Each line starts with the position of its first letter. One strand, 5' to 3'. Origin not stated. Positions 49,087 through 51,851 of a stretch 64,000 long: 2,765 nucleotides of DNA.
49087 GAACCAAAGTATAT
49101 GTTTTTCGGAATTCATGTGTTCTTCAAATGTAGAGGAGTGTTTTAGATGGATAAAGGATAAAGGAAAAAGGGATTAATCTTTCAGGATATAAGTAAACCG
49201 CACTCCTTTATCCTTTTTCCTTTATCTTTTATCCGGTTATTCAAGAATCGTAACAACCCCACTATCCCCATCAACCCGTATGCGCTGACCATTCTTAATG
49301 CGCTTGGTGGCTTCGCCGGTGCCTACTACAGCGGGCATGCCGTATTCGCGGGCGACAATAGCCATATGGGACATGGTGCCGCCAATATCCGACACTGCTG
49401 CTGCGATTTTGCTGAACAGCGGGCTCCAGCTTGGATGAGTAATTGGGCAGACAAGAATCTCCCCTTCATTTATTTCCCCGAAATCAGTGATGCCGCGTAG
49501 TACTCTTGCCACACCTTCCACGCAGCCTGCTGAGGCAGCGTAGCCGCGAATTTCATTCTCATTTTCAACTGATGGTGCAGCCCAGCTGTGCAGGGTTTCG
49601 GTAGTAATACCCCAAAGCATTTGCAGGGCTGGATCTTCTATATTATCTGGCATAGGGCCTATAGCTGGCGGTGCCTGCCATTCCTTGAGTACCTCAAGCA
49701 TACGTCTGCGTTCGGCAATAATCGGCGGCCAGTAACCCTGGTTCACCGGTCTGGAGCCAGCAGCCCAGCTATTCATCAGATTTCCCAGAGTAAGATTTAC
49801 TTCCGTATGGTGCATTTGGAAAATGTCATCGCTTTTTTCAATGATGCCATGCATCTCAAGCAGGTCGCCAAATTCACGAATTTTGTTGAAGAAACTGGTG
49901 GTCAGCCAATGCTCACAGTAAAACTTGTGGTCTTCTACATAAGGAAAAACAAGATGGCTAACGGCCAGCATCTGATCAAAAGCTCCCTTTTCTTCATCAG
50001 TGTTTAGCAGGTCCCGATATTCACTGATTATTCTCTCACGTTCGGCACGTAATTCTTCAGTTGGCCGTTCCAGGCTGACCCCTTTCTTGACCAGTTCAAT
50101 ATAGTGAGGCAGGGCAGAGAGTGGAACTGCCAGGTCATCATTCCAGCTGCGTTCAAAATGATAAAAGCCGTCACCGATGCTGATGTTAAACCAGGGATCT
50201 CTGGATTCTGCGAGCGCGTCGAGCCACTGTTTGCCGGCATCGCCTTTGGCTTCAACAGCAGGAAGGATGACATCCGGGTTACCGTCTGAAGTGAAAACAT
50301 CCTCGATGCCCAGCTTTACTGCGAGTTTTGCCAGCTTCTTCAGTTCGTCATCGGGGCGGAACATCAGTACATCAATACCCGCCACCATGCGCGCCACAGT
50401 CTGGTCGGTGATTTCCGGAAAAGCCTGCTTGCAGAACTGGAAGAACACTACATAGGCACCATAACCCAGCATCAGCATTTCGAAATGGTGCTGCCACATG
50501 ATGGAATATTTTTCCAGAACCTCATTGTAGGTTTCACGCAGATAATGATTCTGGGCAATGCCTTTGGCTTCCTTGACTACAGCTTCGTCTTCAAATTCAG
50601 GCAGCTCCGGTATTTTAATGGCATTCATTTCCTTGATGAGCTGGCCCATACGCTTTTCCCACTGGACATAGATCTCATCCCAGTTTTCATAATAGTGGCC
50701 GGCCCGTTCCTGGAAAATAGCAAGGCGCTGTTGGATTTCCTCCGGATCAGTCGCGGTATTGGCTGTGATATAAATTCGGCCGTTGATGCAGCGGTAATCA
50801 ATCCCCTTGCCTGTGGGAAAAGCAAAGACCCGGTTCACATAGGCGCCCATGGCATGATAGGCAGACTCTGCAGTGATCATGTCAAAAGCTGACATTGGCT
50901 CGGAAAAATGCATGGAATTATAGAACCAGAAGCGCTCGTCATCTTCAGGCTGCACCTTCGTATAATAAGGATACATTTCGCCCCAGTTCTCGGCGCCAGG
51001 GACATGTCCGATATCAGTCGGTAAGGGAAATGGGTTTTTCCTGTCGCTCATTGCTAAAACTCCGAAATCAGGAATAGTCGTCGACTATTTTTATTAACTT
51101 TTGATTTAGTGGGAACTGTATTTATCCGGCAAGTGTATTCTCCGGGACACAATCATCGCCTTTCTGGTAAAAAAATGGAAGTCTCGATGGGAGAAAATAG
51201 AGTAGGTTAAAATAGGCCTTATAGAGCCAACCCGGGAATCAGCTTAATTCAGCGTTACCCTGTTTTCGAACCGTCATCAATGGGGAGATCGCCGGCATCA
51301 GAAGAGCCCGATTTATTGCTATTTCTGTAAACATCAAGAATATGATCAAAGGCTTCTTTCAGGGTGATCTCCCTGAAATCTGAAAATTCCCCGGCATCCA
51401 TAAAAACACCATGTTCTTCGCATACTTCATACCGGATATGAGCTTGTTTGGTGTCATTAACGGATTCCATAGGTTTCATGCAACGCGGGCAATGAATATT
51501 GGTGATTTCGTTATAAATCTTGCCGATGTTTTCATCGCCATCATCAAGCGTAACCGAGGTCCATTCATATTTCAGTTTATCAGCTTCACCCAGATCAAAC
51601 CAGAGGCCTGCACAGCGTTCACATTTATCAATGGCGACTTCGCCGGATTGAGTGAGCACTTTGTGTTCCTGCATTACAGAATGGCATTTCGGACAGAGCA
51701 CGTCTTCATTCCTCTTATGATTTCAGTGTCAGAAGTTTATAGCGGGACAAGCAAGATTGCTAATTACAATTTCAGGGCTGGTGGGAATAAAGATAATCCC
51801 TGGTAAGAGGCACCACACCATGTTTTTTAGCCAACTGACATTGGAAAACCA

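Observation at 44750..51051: Candidate new system: split phenylphosphate-synthase-like phosphotransferase coupled to a three-component biotin carboxylase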

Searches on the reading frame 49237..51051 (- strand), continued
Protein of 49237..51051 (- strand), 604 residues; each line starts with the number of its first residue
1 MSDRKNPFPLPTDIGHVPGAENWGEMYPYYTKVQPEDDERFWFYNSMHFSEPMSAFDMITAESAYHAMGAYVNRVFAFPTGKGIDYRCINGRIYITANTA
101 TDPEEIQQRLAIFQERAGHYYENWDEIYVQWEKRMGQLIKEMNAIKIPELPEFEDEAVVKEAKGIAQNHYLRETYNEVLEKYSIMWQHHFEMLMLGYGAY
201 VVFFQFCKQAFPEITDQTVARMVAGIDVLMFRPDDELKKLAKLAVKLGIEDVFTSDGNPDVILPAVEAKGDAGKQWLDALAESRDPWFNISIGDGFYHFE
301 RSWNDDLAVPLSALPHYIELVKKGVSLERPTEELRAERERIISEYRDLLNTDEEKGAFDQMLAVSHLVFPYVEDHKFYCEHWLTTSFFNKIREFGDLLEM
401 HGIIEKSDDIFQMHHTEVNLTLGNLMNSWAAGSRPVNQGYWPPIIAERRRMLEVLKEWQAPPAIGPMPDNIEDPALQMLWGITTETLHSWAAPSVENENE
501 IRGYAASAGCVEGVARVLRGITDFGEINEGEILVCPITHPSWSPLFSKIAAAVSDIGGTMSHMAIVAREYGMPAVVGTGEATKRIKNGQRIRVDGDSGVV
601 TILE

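Call 34: find_encoding_contigs(protein=P0019, flank=10000, max_places=2)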
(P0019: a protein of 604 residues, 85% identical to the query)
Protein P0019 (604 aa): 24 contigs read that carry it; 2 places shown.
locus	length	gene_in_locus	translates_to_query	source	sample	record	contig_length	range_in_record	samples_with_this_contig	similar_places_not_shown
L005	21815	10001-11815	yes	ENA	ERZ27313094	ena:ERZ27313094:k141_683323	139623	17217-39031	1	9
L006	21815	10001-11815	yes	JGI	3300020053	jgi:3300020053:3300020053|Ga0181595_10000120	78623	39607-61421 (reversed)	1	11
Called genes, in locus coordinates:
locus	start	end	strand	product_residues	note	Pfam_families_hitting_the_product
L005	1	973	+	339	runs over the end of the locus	PF03781:FGE-sulfatase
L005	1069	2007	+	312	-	PF01073:3Beta_HSD, PF01370:Epimerase, PF02719:Polysacc_synt_2, PF04321:RmlD_sub_bind (weak), PF13460:NAD_binding_10 (weak), PF16363:GDP_Man_Dehyd, PF07993:NAD_binding_4 (weak)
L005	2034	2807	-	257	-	PF00106:adh_short, PF08659:KR, PF13561:adh_short_C2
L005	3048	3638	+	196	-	PF04542:Sigma70_r2, PF08281:Sigma70_r4_2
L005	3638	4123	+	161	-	-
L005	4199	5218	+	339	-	-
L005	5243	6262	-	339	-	PF13795:HupE_UreJ_2, PF04955:HupE_UreJ (weak)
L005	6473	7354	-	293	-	PF13145:Rotamase_2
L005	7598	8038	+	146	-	-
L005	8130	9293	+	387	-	PF02353:CMAS, PF05175:MTS, PF13489:Methyltransf_23, PF08241:Methyltransf_11, PF08242:Methyltransf_12, PF13649:Methyltransf_25, PF13847:Methyltransf_31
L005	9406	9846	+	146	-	PF13453:Zn_ribbon_TFIIB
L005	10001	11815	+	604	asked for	PF00391:PEP-utilizers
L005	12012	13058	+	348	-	PF01326:PPDK_N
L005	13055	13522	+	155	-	PF00364:Biotin_lipoyl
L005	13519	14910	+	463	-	PF00289:Biotin_carb_N, PF02222:ATP-grasp (weak), PF02786:CPSase_L_D2, PF07478:Dala_Dala_lig_C, PF02785:Biotin_carb_C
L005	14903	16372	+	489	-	PF00682:HMGL-like (weak), PF02436:PYC_OADA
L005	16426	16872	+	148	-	PF08332:CaMKII_AD (weak), PF13474:SnoaL_3, PF12680:SnoaL_2 (weak), PF14534:DUF4440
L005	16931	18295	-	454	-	PF01595:CNNM, PF00571:CBS, PF03471:CorC_HlyC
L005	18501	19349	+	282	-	PF00702:Hydrolase, PF13344:Hydrolase_6, PF13242:Hydrolase_like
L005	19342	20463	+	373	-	PF01075:Glyco_transf_9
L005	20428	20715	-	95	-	PF06146:PsiE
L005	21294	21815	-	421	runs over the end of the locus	PF01595:CNNM, PF00571:CBS (faint), PF03471:CorC_HlyC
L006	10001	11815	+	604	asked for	PF00391:PEP-utilizers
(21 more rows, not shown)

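Call 35: find_encoding_contigs(protein=P0016, flank=10000, max_places=1)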
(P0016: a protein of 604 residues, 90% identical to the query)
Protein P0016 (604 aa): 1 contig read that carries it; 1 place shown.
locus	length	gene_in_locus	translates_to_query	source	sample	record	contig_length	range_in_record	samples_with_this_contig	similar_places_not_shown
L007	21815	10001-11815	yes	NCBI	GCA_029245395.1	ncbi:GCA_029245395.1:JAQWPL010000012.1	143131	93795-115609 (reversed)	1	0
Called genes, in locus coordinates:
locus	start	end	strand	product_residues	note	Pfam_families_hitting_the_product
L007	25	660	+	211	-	PF00440:TetR_N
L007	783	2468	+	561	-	PF00884:Sulfatase, PF16347:SGSH_C (weak)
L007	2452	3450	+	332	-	PF03781:FGE-sulfatase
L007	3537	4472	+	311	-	PF01073:3Beta_HSD, PF01370:Epimerase, PF02719:Polysacc_synt_2 (weak), PF04321:RmlD_sub_bind, PF07993:NAD_binding_4 (faint), PF16363:GDP_Man_Dehyd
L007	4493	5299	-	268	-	PF00106:adh_short, PF08659:KR, PF13561:adh_short_C2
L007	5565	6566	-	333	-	PF13795:HupE_UreJ_2, PF04955:HupE_UreJ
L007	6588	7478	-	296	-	PF13145:Rotamase_2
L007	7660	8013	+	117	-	-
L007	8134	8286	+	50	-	-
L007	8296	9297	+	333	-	PF02353:CMAS, PF05175:MTS (weak), PF13489:Methyltransf_23, PF07021:MetW (weak), PF08241:Methyltransf_11, PF08242:Methyltransf_12, PF13649:Methyltransf_25, PF13847:Methyltransf_31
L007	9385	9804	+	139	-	PF13453:Zn_ribbon_TFIIB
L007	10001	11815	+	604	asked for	PF00391:PEP-utilizers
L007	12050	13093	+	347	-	PF01326:PPDK_N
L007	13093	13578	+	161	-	PF00364:Biotin_lipoyl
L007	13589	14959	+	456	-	PF00289:Biotin_carb_N, PF02222:ATP-grasp (weak), PF02786:CPSase_L_D2, PF07478:Dala_Dala_lig_C, PF02785:Biotin_carb_C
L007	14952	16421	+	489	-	PF00682:HMGL-like (weak), PF02436:PYC_OADA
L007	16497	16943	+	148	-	PF13474:SnoaL_3, PF14534:DUF4440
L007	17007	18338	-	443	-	PF01595:CNNM, PF00571:CBS, PF03471:CorC_HlyC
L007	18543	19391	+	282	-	PF00702:Hydrolase (faint), PF13344:Hydrolase_6, PF13242:Hydrolase_like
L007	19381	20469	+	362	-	PF01075:Glyco_transf_9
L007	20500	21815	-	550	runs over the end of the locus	PF02776:TPP_enzyme_N, PF00205:TPP_enzyme_M, PF02775:TPP_enzyme_C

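Call 52: predict_structure(alignment_id=A2)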
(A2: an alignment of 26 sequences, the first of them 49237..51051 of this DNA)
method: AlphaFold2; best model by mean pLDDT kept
length: 604 residues; sequences in the alignment: 26
mean_pLDDT: 62.9   pTM: 0.56
mean pLDDT of the five models: 62.9, 60.5, 59.9, 56.1, 54.9
residues with pLDDT >= 90: 17; 70-90: 224; 50-70: 219; < 50: 144
segments of 3 or more residues with pLDDT < 50: 1-9, 45-56, 79-81, 164-166, 225-233, 284-310, 460-489, 491-495, 520-522, 537-571
pLDDT, mean of each block of 10 residues (from residue 1): 36 68 64 65 43 46 57 53 60 58 66 70 82 84 84 53 54 85 77 67 68 63 46 58 89 67 83 86 43 29 33 68 71 66 84 81 69 62 71 88 86 81 81 75 85 65 33 34 42 54 60 72 55 56 27 27 41 55 73 69 78
secondary structure, 60 per line:
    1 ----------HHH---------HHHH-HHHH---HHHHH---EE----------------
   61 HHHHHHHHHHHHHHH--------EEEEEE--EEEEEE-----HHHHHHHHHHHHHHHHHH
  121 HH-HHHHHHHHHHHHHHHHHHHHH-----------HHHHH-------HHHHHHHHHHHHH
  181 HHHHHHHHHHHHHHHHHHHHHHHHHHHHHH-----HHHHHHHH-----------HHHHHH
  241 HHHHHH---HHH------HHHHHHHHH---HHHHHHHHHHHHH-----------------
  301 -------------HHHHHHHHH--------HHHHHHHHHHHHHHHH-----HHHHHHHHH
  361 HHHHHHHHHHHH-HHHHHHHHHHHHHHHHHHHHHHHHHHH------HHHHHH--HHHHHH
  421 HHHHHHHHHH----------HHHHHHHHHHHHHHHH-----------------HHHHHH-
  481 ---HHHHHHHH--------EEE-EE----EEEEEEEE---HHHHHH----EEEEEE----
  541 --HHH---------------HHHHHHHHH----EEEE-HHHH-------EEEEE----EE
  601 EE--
elements in order: H23-26 H28-31 H35-39 H61-75 E84-89 E92-97 H103-122 H124-144 H156-160 H168-210 H216-223 H235-246 H259-267 H271-283 H314-322 H331-346 H352-372 H374-400 H407-412 H415-430 H441-456 H474-479 H484-491 E500-502 E510-517 H521-526 E531-536 H561-569 E574-577 H579-582 E590-594 E599-602

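Call 57: fold_search(model_id=the predicted structure, library=pdb)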
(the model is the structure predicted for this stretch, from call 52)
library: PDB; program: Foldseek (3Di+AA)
matches with E <= 10: 332; with E <= 0.001: 6
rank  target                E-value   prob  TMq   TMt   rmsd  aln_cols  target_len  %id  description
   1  5fbt                  2.8e-12  1.00  0.41  0.34  17.3       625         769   18  Crystal structure of rifampin phosphotransferase RPH-Lm from Listeria monocytogenes in complex with rifampin (released 2015-12-30)
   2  5fbu                  4.1e-12  1.00  0.41  0.35  17.7       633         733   17  Crystal structure of rifampin phosphotransferase RPH-Lm from Listeria monocytogenes in complex with rifampin-phosphate (released 2015-12-30)
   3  5hv1                  7.0e-12  1.00  0.41  0.31  12.7       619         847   18  Rifampin phosphotransferase in complex with AMPPNP and rifampin from Listeria monocytogenes (released 2016-03-30)
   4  5hv2                  3.2e-11  1.00  0.43  0.32  14.8       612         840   17  Rifampin phosphotransferase G527Y mutant from Listeria monocytogenes (released 2016-03-30)
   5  5fbs                  4.9e-09  1.00  0.36  0.29  17.6       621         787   17  Crystal structure of rifampin phosphotransferase RPH-Lm from Listeria monocytogenes in complex with ADP and magnesium (released 2016-01-13)
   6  5hv3                  2.1e-08  1.00  0.39  0.29  15.0       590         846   17  Rifampin phosphotransferase G527Y mutant in complex with AMPPNP from Listeria monocytogenes (released 2016-03-30)
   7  2e28                  5.2e-03  0.96  0.13  0.14  26.7       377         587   15  Crystal structure analysis of pyruvate kinase from Bacillus stearothermophilus (released 2008-02-05)
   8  3t05_A                1.0e-02  1.00  0.13  0.14   6.2       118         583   22  Crystal structure of S. aureus Pyruvate Kinase (released 2011-10-26)
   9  2hi6_MODEL_1_A        2.7e-02  1.00  0.12  0.46   5.8       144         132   20  Solution NMR structure of UPF0107 protein AF_0055, Northeast Structural Genomics Consortium Target GR101 (released 2006-08-29)
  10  2wqd                  8.1e-02  0.51  0.11  0.11  19.4       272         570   16  Crystal structure of enzyme I of the phosphoenolpyruvate:sugar phosphotransferase system in the dephosphorylated state (released 2009-10-13)
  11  7cnr_B                1.0e-01  1.00  0.13  0.49   7.6       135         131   25  Crystal structure of Thermococcus kodakaraensis aconitase X (apo-form) (released 2021-06-16)
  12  6grj_F                1.0e-01  0.16  0.09  0.15  33.8       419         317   11  Structure of the AhlB pore of the tripartite alpha-pore forming toxin, AHL, from Aeromonas hydrophila. (released 2019-07-03)
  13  7cnr_D                1.1e-01  0.99  0.12  0.45   8.5       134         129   24  Crystal structure of Thermococcus kodakaraensis aconitase X (apo-form) (released 2021-06-16)
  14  4akk_B                1.2e-01  0.15  0.09  0.14  24.9       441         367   11  Structure of the NasR transcription antiterminator (released 2012-06-20)
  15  6h2f_B                1.3e-01  0.14  0.09  0.14  34.8       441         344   11  Structure of the pre-pore AhlB of the tripartite alpha-pore forming toxin, AHL, from Aeromonas hydrophila. (released 2019-07-10)
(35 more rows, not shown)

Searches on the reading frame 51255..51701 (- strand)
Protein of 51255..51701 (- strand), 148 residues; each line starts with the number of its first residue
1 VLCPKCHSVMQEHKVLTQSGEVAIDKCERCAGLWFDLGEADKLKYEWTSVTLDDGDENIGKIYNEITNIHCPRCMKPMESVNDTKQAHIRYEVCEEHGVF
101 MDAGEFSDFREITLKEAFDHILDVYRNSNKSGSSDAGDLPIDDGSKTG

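Call 5: search_protein_families(library=pfam, proteins=[window:51255-51701:-], max_evalue=0.001)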
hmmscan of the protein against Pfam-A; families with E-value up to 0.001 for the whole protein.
window:51255-51701:- (148 aa): 1 family
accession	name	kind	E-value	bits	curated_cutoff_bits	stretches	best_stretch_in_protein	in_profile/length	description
PF13453.11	Zn_ribbon_TFIIB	-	5.4e-15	55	22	1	3-44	2-39/41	Transcription factor zinc-finger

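Call 28: search_protein_families(library=ncbifam, proteins=[window:51255-51701:-], max_evalue=0.00001)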
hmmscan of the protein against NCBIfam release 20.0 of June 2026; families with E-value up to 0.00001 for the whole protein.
window:51255-51701:- (148 aa): 0 families
